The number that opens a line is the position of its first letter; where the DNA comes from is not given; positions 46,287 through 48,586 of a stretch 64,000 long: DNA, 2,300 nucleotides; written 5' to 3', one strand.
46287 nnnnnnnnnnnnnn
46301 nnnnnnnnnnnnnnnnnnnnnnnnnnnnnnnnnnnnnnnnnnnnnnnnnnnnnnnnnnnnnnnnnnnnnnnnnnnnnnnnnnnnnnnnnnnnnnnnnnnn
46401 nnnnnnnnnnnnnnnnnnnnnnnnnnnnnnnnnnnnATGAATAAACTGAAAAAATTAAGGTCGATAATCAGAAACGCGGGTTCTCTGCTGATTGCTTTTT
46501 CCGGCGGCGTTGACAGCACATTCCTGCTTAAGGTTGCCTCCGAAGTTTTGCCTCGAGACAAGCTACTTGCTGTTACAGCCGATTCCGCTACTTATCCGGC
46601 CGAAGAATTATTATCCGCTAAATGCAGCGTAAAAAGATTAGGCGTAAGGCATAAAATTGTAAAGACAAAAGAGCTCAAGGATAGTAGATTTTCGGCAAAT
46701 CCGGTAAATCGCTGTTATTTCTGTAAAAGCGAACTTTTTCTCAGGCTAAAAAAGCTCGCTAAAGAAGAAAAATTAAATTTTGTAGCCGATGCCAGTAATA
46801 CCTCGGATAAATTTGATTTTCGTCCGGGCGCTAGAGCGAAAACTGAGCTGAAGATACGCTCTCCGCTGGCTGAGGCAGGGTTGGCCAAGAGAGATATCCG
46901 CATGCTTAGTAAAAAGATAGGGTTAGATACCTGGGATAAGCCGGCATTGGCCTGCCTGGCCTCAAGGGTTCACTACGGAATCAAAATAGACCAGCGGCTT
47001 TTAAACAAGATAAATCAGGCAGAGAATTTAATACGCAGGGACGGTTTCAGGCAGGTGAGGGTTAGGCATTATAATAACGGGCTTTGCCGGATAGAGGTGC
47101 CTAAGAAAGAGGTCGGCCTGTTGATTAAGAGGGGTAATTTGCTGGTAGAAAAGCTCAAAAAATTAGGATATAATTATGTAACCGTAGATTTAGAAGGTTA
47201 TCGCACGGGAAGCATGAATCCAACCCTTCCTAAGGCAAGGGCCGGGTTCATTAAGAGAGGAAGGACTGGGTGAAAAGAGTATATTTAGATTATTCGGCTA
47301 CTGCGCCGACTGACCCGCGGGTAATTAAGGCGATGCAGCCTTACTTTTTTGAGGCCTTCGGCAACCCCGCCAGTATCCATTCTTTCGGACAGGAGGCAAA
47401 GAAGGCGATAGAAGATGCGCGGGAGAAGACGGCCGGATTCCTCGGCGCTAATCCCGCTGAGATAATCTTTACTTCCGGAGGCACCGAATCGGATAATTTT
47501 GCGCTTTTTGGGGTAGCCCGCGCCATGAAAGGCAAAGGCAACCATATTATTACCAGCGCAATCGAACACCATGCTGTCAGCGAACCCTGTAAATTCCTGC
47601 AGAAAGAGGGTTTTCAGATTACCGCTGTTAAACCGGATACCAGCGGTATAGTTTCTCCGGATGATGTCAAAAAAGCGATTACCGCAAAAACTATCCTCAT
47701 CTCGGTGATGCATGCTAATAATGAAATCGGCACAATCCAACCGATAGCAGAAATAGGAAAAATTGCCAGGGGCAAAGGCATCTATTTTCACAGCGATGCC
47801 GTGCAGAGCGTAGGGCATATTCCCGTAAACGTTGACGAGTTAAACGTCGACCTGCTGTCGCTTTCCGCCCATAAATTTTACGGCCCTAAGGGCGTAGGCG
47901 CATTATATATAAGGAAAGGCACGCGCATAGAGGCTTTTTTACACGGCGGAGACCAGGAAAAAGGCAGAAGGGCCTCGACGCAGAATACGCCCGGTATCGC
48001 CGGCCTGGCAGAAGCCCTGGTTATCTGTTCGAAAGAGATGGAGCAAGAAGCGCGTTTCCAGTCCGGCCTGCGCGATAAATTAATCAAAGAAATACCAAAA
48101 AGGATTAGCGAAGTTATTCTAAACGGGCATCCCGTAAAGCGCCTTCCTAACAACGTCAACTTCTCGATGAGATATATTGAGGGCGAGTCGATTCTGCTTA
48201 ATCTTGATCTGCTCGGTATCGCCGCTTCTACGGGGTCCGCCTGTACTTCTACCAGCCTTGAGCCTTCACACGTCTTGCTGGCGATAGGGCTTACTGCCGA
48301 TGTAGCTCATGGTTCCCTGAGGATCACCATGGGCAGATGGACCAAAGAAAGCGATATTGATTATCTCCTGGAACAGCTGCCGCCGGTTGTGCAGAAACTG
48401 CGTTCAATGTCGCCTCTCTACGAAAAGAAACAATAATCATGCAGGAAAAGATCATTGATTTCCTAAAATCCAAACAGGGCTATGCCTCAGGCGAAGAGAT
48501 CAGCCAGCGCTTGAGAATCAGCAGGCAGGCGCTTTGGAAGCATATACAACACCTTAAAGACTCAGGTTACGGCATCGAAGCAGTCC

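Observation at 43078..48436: Sulfur-trafficking cluster: CymR-like Rrf2, cysK, Nfu, DUF39 + NIL-ferredoxin, LarE-like PP-loop ATPase, NifS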

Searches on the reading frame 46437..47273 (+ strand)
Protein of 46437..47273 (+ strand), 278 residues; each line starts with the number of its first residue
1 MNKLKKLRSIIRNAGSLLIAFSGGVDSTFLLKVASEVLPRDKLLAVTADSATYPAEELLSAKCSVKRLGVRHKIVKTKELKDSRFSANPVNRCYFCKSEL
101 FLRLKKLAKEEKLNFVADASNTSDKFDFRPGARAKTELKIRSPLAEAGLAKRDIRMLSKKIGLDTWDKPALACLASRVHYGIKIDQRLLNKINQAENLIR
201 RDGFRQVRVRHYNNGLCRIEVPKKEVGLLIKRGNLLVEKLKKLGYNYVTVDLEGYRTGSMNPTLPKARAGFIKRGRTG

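Call 3: search_protein_families(library=pfam, proteins=[window:46437-47273:+])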
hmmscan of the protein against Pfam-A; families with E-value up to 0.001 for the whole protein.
window:46437-47273:+ (278 aa): 3 families
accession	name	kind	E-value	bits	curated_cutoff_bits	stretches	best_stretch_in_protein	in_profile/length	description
PF01171.26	ATP_bind_3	-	1.2e-06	28.8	27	0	17-41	2-26/182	PP-loop family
PF06508.19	QueC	-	2.5e-05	24.3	22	1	18-82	3-65/210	Queuosine biosynthesis protein QueC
PF02540.23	NAD_synthase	-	9.5e-05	22.1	21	1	13-81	17-85/242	NAD synthase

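Call 4: search_protein_families(library=ncbifam, proteins=[window:46437-47273:+])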
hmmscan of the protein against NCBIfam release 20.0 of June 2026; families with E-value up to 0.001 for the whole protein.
window:46437-47273:+ (278 aa): 7 families
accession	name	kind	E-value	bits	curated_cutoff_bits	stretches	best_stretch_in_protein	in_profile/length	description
TIGR00268.2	TIGR00268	equivalog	3.2e-94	315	150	1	3-261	2-259/259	ATP-dependent sacrificial sulfur transferase LarE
NF010587.0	PRK13980.1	equivalog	6.3e-08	32.1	255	1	14-89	31-106/267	NAD+ synthase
TIGR02432.1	lysidine_TilS_N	equivalog_domain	9.3e-07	28.9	93.6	1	17-56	2-43/189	tRNA lysidine(34) synthetase TilS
TIGR00364.1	TIGR00364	equivalog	3.4e-05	23.5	150.3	1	19-83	3-65/201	7-cyano-7-deazaguanine synthase QueC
NF010588.0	PRK13981.1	equivalog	4.4e-05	22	479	1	17-82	288-353/546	NAD+ synthase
NF010392.0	PRK13820.1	equivalog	9.9e-05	21.5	512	1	17-86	5-75/395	argininosuccinate synthase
NF007942.0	PRK10660.1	equivalog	0.00015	20.7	606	0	5-34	8-37/439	tRNA lysidine(34) synthetase TilS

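Call 13: find_homologous_proteins(query=window:46437-47273:+, max_evalue=1e-10)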
Query window:46437-47273:+ (278 aa): 8000 proteins with E <= 1e-10 among 8000 candidates; the best 120 are listed.
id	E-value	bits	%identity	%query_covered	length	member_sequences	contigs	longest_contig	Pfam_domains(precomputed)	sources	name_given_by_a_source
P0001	8.8e-177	604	100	100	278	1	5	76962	PF01171.27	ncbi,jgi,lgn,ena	-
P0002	1.6e-114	400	69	94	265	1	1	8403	-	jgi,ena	-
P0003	1.3e-112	393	69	91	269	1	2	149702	PF06508.20,PF02540.24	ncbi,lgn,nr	ncbi:MAG: ATP-dependent sacrificial sulfur transferase LarE [Candidatus Omnitrophica bacterium]|nr:A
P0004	1.4e-111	390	68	94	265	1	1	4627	PF06508.20,PF01171.27,PF02540.24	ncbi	-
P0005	3.6e-111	389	68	99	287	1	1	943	PF06508.20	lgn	-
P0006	5.2e-111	388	68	94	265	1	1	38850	PF06508.20,PF01171.27,PF02540.24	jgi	-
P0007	1.5e-110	387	69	95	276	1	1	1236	PF06508.20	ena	-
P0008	1.7e-110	387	68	95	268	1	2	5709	PF06508.20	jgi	jgi:uncharacterized protein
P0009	2.1e-110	386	68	94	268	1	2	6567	PF06508.20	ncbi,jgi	jgi:uncharacterized protein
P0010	4.5e-110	385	67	95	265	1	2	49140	PF00733.28,PF06508.20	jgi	-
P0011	6.1e-110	385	65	98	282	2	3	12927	PF00733.28,PF06508.20,PF02540.24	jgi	jgi:uncharacterized protein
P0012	2.0e-109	383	70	93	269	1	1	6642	PF06508.20,PF02540.24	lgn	-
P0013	2.1e-109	383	66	99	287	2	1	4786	PF06508.20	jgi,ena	-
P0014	2.9e-109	382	67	91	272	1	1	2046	PF06508.20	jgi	-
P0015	1.3e-108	380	66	95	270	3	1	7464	PF06508.20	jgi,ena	-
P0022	5.9e-108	378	65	100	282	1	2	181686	PF06508.20,PF01171.27,PF02540.24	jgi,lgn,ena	-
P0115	1.1e-103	364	67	95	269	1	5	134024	PF06508.20,PF01171.27,PF02540.24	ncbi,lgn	-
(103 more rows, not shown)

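Call 14: search_solved_structures(query=window:46437-47273:+, show_alignments=2)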
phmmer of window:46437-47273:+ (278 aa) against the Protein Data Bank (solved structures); distinct sequences matched with E-value up to 0.001: 4.
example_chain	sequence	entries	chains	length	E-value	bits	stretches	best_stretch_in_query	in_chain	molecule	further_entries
6b2o_A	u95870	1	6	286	3.5e-46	160.9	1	9-269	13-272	ATP-utilizing enzyme of the PP-loopsuperfamily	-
5udq_A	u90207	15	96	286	1.2e-45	159.1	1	9-269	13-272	Lactate racemization operon protein LarE | ATP-utilizing enzyme of the PP-loopsuperfamily | Pyridinium-3,5-biscarboxylic acid mononucleotide sulfurtransferase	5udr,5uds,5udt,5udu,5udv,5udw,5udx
8cnz_A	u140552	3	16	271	1.9e-23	86.4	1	7-253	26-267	NAD_synthase domain-containing protein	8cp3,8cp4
2e18_A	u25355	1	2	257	0.00067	22.3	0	7-86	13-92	NH(3)-dependent NAD(+) synthetase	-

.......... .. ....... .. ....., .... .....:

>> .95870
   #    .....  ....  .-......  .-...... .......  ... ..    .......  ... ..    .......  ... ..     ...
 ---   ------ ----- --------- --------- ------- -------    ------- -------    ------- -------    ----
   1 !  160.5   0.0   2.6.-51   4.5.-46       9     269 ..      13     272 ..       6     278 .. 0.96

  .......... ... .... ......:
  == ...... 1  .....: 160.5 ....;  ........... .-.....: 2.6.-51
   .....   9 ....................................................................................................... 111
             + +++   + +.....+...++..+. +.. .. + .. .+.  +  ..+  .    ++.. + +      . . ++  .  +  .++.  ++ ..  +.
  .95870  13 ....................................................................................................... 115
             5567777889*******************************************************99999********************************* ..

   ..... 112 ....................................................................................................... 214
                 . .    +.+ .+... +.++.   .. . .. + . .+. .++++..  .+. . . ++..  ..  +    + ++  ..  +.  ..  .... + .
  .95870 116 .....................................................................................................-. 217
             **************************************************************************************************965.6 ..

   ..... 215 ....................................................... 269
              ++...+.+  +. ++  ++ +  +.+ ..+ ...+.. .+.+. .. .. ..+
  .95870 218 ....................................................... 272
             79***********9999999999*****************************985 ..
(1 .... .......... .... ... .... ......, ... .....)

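Call 15: find_encoding_contigs(protein=P0003, flank=10000, max_places=2)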
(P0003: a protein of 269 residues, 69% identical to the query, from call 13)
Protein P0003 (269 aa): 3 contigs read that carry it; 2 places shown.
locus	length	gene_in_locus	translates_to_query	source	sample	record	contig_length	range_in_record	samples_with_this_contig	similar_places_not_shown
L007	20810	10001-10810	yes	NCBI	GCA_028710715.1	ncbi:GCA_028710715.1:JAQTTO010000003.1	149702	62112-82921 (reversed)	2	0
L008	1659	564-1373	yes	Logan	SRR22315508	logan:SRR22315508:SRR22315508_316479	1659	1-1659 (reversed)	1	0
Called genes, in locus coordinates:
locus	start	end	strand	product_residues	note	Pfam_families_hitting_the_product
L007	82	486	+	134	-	PF02082:Rrf2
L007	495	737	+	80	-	-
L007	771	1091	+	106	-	-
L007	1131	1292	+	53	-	PF00301:Rubredoxin, PF21349:RUBY_RBDX (faint)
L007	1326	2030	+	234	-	PF00970:FAD_binding_6, PF08030:NAD_binding_6 (faint), PF00175:NAD_binding_1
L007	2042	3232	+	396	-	PF00753:Lactamase_B, PF19583:ODP, PF00258:Flavodoxin_1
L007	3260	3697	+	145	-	PF21349:RUBY_RBDX, PF01880:Desulfoferrodox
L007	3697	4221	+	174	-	PF01243:PNPOx_N, PF04289:DUF447_N (weak)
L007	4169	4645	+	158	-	PF02915:Rubrerythrin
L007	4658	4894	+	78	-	PF00462:Glutaredoxin, PF13417:GST_N_3 (weak)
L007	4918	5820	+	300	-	PF00890:FAD_binding_2 (faint), PF01266:DAO (faint), PF01946:Thi4 (faint), PF03486:HI0933_like (faint), PF07992:Pyr_redox_2, PF12831:FAD_oxidored (faint), PF13738:Pyr_redox_3, PF00070:Pyr_redox (weak), +1 more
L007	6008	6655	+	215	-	PF02581:TMP-TENI, PF03060:NMO (faint)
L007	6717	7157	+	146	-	PF02082:Rrf2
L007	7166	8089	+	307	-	PF00291:PALP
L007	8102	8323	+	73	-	PF01106:NifU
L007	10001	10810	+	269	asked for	PF02540:NAD_synthase (weak), PF06508:QueC (faint)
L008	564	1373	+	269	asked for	PF02540:NAD_synthase (weak), PF06508:QueC (faint)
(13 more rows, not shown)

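Call 16: find_encoding_contigs(protein=P0022, flank=10000, max_places=2)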
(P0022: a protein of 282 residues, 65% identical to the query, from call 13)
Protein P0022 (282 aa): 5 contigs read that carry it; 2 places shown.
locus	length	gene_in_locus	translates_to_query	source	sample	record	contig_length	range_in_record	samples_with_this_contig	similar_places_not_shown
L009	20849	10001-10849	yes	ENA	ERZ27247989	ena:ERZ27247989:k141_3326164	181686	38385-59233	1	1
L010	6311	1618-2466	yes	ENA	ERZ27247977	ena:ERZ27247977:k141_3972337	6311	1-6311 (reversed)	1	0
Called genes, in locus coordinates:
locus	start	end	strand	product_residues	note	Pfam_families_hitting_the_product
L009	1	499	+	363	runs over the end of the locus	PF04945:YHS (weak), PF03773:ArsP_1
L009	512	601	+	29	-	-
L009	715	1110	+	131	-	PF02082:Rrf2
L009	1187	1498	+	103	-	-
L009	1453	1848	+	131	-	PF01880:Desulfoferrodox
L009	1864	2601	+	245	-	PF13483:Lactamase_B_3, PF12706:Lactamase_B_2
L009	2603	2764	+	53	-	PF00301:Rubredoxin, PF21349:RUBY_RBDX (faint)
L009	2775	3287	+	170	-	PF01965:DJ-1_PfpI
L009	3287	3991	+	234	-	PF00970:FAD_binding_6, PF00175:NAD_binding_1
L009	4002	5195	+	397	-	PF00753:Lactamase_B, PF19583:ODP, PF00258:Flavodoxin_1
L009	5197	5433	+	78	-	PF00462:Glutaredoxin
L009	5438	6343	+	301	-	PF00070:Pyr_redox (faint), PF00890:FAD_binding_2 (faint), PF01946:Thi4 (faint), PF03486:HI0933_like (faint), PF07992:Pyr_redox_2, PF12831:FAD_oxidored (faint), PF13450:NAD_binding_8 (faint), PF13738:Pyr_redox_3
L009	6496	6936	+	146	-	PF02082:Rrf2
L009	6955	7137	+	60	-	PF10055:DUF2292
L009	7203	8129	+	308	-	PF00291:PALP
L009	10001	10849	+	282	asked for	PF02540:NAD_synthase (weak), PF01171:ATP_bind_3 (faint), PF06508:QueC (faint)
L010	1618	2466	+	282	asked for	PF02540:NAD_synthase (weak), PF01171:ATP_bind_3 (faint), PF06508:QueC (faint)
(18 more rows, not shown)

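Call 17: find_encoding_contigs(protein=P0115, flank=10000, max_places=2)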
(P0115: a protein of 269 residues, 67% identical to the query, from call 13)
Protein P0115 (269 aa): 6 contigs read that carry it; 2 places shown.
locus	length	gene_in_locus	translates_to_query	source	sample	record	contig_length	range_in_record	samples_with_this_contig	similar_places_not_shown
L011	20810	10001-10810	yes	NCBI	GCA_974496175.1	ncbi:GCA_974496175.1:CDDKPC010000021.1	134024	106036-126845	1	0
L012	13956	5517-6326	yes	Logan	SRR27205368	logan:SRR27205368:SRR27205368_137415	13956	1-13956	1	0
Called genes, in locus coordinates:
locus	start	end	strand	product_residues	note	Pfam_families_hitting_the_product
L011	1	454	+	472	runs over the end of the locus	PF00202:Aminotran_3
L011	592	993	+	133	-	PF00892:EamA (weak)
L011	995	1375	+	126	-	PF00892:EamA (weak), PF10639:TMEM234 (weak)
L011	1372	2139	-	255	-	PF09411:PagL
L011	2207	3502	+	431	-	PF02040:ArsB, PF03600:CitMHS, PF07158:MatC_N (faint), PF06808:DctM (weak), PF03600:CitMHS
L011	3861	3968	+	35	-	-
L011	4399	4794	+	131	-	PF01880:Desulfoferrodox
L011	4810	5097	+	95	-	-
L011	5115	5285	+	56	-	PF00301:Rubredoxin, PF21349:RUBY_RBDX (faint)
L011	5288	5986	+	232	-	PF00970:FAD_binding_6, PF00175:NAD_binding_1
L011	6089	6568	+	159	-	PF02915:Rubrerythrin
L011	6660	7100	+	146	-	PF02082:Rrf2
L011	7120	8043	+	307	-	PF00291:PALP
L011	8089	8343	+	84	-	PF01106:NifU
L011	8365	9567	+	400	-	PF01837:HcyBio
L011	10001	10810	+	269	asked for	PF02540:NAD_synthase (weak), PF01171:ATP_bind_3 (faint), PF06508:QueC (weak)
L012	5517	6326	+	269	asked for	PF02540:NAD_synthase (weak), PF01171:ATP_bind_3 (faint), PF06508:QueC (weak)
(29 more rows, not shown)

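Call 62: find_encoding_contigs(protein=P0001, flank=10000, max_places=3)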
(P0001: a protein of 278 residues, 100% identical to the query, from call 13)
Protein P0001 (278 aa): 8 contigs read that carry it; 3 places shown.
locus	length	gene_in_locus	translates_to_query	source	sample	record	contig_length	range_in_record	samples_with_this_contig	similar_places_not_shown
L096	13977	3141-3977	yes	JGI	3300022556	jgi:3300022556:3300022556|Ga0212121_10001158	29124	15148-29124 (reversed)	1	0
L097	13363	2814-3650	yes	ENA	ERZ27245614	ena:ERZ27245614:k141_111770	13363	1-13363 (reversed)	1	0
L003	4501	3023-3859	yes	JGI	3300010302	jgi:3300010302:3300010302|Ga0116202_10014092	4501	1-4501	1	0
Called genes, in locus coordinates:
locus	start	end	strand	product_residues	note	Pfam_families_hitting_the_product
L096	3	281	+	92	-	?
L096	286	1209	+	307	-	PF00291:PALP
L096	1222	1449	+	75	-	PF01106:NifU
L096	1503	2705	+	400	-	PF01837:HcyBio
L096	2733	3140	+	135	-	PF09383:NIL, PF12797:Fer4_2 (faint), PF00037:Fer4 (weak), PF13237:Fer4_10, PF14697:Fer4_21, PF12838:Fer4_7, PF13187:Fer4_9, PF00037:Fer4 (weak), +3 more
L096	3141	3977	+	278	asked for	PF01171:ATP_bind_3 (faint)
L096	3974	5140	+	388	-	PF00266:Aminotran_5, PF01041:DegT_DnrJ_EryC1 (weak), PF01212:Beta_elim_lyase (weak)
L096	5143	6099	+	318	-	PF08279:HTH_11, PF03099:BPL_LplA_LipB, PF16917:BPL_LplA_LipB_2, PF02237:BPL_C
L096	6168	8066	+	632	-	PF07715:Plug, PF00593:TonB_dep_Rec_b-barrel, PF14905:OMP_b-brl_3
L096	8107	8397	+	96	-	-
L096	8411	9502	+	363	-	PF03054:tRNA_Me_trans, PF06508:QueC (faint), PF20259:tRNA_Me_trans_M, PF20258:tRNA_Me_trans_C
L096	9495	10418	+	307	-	PF02445:NadA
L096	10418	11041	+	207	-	PF00849:PseudoU_synth_2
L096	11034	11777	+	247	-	PF02673:BacA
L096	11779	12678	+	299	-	PF00294:PfkB, PF08543:Phos_pyr_kin (weak)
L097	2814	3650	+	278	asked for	PF01171:ATP_bind_3 (faint)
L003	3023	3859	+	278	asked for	PF01171:ATP_bind_3 (faint)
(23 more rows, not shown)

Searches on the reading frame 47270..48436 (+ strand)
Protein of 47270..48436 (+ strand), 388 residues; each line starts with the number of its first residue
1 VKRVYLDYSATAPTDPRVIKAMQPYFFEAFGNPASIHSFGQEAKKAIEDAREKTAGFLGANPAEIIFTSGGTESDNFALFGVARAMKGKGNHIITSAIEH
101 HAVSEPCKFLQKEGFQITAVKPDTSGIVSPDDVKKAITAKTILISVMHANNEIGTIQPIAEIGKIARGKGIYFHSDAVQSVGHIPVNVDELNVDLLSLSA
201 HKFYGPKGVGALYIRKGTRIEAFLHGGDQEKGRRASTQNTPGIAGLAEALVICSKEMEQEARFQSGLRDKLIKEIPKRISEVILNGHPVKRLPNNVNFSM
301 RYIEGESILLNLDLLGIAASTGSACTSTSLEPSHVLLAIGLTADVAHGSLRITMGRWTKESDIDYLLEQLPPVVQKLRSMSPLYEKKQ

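Call 3: search_protein_families(library=pfam, proteins=[window:47270-48436:+])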
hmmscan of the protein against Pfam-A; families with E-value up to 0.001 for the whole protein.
window:47270-48436:+ (388 aa): 3 families
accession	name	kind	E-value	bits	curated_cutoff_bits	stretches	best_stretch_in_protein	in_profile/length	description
PF00266.25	Aminotran_5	-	3.1e-86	290.1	21.5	1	4-366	1-371/371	Aminotransferase class-V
PF01212.27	Beta_elim_lyase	-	2.7e-06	27.3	27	1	64-177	49-169/288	Beta-eliminating lyase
PF01041.23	DegT_DnrJ_EryC1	-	4.3e-06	26.6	19.8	1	65-182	42-151/360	DegT/DnrJ/EryC1/StrS aminotransferase family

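Call 4: search_protein_families(library=ncbifam, proteins=[window:47270-48436:+])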
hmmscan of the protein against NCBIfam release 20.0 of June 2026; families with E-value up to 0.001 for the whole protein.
window:47270-48436:+ (388 aa): 25 families
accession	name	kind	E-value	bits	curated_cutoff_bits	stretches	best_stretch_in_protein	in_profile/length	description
TIGR03402.1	FeS_nifS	equivalog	2.7e-169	562.9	530.75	1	4-383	1-379/379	cysteine desulfurase NifS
TIGR02006.1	IscS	equivalog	1.8e-141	471.8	643.2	1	3-386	4-387/402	IscS subfamily cysteine desulfurase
NF010611.0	PRK14012.1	equivalog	1.4e-139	465.6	548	1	4-386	7-391/406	IscS subfamily cysteine desulfurase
TIGR03235.1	DNA_S_dndA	equivalog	3.4e-118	395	480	1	5-353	1-352/353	cysteine desulfurase DndA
TIGR03403.1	nifS_epsilon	equivalog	2.5e-113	378.8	587.7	1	4-381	1-380/382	NifS family cysteine desulfurase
NF002806.0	PRK02948.1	subfamily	3.7e-99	332.3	304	1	4-376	2-374/381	IscS subfamily cysteine desulfurase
TIGR01977.1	am_tr_V_EF2568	hypoth_equivalog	4.6e-53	180.6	377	1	4-370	1-373/376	cysteine desulfurase family protein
TIGR01979.1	sufS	subfamily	2.5e-51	174.8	475.1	1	4-374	20-399/403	SufS family cysteine desulfurase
NF041166.1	f2_encap_cargo1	exception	1.2e-39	137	800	1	4-216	247-462/623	family 2A encapsulin nanocompartment cargo protein cysteine desulfurase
NF040779.1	Sec_lyase_SclA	exception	3.4e-37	128.2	525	1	4-232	1-231/378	selenocysteine lyase SclA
NF006791.0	PRK09295.1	equivalog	4.2e-34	118.3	661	1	4-217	25-241/406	cysteine desulfurase SufS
NF008126.0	PRK10874.1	equivalog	9.9e-29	100.6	607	1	2-216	19-236/401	cysteine desulfurase CsdA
TIGR01976.1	am_tr_V_VC1184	hypoth_equivalog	1.3e-28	100.4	352.35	1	3-219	19-236/401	cysteine desulfurase-like protein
TIGR03392.1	FeS_syn_CsdA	equivalog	3.3e-27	95.7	493.6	1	2-215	16-232/398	cysteine desulfurase CsdA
TIGR04343.1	egtE_PLP_lyase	equivalog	3.3e-13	49.2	400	1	44-218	53-219/370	ergothioneine biosynthesis PLP-dependent enzyme EgtE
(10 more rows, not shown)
